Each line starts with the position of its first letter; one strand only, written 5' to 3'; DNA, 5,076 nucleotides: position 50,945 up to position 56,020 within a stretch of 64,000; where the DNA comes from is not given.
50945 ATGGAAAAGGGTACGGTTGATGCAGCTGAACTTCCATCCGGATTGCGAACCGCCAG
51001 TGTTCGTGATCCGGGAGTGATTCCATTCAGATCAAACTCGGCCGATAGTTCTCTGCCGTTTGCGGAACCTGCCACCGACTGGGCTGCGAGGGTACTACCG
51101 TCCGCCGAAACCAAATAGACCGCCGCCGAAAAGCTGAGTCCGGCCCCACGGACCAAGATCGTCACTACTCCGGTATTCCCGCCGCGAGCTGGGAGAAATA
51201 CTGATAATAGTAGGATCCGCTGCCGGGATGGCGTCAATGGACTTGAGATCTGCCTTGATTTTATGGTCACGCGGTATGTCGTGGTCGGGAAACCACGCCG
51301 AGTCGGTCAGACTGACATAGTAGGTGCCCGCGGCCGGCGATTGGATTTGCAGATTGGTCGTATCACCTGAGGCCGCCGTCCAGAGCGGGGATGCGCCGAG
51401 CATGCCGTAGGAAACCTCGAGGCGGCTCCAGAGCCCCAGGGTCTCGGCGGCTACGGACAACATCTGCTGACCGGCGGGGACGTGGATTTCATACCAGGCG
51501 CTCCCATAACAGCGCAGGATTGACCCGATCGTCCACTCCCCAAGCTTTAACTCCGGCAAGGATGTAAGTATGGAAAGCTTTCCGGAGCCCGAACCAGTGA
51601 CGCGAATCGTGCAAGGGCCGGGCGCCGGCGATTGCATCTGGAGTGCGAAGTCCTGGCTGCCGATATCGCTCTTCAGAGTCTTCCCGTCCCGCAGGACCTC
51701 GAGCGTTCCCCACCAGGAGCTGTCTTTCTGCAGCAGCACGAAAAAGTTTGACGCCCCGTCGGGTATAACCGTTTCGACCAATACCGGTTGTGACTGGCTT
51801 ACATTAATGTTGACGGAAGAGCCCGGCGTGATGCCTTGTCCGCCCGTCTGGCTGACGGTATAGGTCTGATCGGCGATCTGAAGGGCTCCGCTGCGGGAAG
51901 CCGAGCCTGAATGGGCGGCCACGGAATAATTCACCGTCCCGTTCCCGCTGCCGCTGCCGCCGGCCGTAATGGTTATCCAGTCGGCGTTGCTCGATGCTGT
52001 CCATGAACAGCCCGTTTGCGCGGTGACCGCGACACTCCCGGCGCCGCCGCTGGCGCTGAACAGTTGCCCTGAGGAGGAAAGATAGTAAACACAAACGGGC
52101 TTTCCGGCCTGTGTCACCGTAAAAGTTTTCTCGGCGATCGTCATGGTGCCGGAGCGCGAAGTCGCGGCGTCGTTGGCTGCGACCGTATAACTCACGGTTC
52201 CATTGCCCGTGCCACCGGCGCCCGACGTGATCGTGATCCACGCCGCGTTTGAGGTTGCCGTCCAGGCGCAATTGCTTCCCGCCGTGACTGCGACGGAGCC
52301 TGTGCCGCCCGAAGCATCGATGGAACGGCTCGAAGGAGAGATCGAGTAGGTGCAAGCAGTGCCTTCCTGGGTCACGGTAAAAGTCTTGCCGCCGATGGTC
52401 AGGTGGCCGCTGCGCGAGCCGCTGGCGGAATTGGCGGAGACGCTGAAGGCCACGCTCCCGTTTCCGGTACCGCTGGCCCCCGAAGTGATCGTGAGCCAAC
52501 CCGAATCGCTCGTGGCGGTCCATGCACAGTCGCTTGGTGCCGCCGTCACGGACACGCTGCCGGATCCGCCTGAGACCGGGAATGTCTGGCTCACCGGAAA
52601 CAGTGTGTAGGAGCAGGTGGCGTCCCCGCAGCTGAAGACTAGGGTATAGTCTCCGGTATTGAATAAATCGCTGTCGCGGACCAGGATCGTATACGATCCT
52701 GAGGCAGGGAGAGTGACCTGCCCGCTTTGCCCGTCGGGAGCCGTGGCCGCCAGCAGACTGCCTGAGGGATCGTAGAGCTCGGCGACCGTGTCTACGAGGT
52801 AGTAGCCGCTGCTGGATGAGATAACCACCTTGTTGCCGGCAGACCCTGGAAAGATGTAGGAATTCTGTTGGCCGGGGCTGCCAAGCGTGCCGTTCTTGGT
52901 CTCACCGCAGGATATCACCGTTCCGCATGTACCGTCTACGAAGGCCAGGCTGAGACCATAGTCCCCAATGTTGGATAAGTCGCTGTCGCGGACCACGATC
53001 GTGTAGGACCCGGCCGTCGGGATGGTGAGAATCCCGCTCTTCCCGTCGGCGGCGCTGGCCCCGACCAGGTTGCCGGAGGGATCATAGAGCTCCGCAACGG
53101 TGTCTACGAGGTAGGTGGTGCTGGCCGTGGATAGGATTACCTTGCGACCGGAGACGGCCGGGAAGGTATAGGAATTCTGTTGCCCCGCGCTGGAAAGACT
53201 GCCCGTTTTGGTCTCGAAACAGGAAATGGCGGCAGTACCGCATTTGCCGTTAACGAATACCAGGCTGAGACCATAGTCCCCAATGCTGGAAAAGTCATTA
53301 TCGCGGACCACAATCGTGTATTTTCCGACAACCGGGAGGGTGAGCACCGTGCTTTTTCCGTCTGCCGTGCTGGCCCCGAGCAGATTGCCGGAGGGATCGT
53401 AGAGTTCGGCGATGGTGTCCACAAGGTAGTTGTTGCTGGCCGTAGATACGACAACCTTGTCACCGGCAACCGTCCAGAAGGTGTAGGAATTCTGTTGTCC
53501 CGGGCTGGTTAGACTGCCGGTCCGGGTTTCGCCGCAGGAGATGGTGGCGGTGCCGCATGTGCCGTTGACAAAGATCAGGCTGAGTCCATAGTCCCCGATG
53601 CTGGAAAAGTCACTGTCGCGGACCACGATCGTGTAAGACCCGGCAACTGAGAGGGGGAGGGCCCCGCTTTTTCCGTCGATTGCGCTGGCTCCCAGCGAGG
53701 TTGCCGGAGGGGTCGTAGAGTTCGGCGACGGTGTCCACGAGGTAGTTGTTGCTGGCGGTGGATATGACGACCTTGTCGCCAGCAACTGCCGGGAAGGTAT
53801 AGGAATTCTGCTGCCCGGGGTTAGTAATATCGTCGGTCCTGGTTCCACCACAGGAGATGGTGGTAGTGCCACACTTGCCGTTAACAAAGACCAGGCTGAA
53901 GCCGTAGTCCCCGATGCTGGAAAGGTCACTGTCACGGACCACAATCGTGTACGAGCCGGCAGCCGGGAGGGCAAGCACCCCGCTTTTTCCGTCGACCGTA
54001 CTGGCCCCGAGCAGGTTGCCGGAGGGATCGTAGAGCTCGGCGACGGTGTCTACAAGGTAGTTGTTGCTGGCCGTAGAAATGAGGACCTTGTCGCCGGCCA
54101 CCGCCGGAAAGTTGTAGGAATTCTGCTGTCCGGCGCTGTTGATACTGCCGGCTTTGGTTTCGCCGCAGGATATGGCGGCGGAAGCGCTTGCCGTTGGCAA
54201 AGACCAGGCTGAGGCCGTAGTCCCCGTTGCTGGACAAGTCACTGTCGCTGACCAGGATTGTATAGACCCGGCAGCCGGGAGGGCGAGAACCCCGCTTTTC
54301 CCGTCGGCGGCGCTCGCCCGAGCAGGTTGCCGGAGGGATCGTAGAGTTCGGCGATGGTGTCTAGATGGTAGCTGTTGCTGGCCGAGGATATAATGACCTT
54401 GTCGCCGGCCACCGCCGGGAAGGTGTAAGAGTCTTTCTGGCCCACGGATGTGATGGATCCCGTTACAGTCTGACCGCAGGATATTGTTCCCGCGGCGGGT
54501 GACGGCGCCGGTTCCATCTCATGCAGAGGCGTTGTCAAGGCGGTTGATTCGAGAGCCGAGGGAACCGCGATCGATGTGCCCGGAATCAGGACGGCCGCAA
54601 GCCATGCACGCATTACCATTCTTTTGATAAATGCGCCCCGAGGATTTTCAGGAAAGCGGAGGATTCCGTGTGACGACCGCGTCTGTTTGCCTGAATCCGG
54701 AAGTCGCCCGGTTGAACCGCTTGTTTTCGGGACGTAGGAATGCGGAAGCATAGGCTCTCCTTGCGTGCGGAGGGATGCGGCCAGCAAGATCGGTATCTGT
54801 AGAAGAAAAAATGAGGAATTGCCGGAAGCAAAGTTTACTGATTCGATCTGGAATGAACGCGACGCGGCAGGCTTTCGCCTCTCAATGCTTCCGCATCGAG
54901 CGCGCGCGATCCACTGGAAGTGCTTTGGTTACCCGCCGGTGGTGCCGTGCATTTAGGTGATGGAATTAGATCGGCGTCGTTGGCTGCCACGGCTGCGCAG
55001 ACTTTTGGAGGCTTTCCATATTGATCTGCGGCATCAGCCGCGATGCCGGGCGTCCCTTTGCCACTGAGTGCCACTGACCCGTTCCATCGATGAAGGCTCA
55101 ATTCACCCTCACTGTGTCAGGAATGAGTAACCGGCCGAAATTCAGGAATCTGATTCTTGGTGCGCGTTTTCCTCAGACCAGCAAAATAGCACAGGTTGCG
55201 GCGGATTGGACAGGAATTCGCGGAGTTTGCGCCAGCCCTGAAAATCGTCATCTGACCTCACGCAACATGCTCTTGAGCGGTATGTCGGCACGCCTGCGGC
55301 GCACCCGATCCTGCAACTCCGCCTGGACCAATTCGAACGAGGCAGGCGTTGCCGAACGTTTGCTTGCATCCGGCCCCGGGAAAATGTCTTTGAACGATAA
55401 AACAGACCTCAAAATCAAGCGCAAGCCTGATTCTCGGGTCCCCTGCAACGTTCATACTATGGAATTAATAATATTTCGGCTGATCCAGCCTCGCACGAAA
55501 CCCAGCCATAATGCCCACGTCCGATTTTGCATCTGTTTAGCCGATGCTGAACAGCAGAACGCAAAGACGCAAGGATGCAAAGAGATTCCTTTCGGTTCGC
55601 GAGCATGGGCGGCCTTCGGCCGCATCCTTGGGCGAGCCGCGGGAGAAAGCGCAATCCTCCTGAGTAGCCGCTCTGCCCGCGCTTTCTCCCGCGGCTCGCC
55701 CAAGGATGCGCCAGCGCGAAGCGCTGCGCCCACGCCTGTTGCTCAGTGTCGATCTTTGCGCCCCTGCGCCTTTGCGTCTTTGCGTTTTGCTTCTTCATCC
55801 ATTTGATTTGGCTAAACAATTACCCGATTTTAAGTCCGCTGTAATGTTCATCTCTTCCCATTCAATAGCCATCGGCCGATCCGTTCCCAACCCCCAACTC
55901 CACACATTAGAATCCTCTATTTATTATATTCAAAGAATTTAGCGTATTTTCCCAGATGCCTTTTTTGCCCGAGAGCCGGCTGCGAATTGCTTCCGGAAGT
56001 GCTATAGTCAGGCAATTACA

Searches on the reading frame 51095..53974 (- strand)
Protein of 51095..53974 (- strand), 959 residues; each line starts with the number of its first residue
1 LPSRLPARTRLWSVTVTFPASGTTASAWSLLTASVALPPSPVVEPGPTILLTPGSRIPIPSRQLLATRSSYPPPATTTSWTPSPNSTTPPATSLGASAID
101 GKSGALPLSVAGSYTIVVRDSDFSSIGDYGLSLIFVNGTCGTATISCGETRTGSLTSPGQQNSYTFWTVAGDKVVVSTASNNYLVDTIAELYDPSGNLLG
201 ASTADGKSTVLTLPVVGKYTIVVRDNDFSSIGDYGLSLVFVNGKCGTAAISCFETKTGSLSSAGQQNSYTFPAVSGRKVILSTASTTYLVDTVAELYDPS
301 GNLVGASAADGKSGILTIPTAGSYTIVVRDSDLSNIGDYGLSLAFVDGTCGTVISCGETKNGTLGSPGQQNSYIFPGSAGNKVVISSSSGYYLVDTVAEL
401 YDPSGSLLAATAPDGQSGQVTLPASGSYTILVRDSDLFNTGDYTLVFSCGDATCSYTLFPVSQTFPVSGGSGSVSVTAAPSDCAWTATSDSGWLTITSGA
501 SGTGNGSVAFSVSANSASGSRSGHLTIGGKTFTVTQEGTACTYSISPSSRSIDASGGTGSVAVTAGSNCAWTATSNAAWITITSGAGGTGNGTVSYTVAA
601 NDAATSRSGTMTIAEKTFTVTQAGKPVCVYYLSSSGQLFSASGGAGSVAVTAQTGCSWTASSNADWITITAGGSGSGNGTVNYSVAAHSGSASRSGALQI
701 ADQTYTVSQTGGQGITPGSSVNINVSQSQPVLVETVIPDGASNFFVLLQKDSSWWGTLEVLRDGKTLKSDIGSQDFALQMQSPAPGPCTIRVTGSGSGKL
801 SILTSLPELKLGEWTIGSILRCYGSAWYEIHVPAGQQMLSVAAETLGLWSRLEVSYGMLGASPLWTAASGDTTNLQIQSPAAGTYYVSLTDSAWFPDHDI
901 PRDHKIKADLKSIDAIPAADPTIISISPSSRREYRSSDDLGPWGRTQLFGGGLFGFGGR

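Call 13: search_protein_families(library=pfam, proteins=[window:51095-53974:-])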
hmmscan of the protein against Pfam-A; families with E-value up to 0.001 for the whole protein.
window:51095-53974:- (959 aa): 4 families
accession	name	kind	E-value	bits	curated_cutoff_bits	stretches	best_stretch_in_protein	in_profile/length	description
PF19190.6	BACON_2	-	1.7e-23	82.8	25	3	544-616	3-81/94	Viral BACON domain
PF13004.13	BACON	-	6.9e-20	71.2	25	3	571-623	3-61/61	Putative binding domain, N-terminal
PF04151.21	PPC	-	3.6e-10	41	25.9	0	825-889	2-68/70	Bacterial pre-peptidase C-terminal domain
PF05593.20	RHS_repeat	-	0.00082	20.2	22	0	192-210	1-19/38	RHS Repeat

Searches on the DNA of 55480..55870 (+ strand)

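Call 7: search_dna_similar(query=window:55529-55823:+, collection=plasmids, mode=near, max_rows=40)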
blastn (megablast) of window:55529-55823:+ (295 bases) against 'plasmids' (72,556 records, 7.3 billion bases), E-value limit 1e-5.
No match.

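Call 11: search_dna_similar(query=window:55529-55823:+, collection=plasmids, mode=distant, max_rows=40)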
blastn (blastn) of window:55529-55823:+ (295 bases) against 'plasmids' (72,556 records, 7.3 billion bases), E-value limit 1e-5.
No match.

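Call 70: search_rna_families(source=window, start=55480, end=55870, threshold=evalue, max_evalue=1)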
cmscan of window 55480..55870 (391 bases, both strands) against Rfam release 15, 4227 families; matches with E-value up to 1: 3.
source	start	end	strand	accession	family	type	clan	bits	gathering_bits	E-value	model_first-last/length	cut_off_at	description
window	55624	55707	-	RF00802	mir-207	Gene; miRNA;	-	26.5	88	0.0067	1-78/78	no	mir-207 microRNA precursor family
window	55604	55664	-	RF03078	chrB-a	Cis-reg;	-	22.4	43.9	0.094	1-80/80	no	chrB-a RNA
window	55629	55691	-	RF03507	mir-4429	Gene; miRNA;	-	19.1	97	0.068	1-73/73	no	mir-4429 microRNA precursor family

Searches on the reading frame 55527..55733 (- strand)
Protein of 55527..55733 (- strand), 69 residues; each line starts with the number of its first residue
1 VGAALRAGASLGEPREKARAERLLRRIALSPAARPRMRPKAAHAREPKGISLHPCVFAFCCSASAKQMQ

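Call 42: find_homologous_proteins(query=window:55527-55733:-, max_evalue=0.001)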
Query seq(69 aa) (69 aa): 3 proteins with E <= 0.001 among 7 candidates.
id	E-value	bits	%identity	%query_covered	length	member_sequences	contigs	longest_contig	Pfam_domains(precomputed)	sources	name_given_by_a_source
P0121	3.8e-10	57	91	46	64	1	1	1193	-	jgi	jgi:hypothetical protein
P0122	8.6e-7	47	80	43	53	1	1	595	-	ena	-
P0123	1.6e-4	40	78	39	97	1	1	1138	-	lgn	-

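Call 59: find_encoding_contigs(protein=P0121, flank=5000, max_places=5)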
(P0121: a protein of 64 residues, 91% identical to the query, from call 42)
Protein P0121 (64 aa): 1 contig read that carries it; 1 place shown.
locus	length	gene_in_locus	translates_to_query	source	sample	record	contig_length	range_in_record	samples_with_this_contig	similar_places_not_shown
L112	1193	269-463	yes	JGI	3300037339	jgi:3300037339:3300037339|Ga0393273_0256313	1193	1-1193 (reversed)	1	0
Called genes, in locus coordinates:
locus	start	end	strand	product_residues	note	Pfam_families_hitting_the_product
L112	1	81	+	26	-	?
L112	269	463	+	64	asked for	-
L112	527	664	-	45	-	-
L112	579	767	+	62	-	-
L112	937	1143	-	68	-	-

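Call 60: find_encoding_contigs(protein=P0123, flank=5000, max_places=5)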
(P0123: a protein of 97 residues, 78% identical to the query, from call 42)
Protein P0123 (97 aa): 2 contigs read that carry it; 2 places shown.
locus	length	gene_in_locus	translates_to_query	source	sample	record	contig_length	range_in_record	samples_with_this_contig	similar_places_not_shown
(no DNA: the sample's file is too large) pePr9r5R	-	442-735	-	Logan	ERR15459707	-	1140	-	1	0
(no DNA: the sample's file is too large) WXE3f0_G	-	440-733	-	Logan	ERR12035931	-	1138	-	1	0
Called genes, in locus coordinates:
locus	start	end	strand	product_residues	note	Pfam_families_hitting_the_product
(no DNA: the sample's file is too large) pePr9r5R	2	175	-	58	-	?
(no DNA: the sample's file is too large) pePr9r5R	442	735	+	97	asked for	-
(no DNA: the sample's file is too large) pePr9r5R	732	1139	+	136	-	?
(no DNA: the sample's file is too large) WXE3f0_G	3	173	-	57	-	?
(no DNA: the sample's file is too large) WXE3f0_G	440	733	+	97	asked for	-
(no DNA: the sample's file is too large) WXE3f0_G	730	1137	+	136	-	?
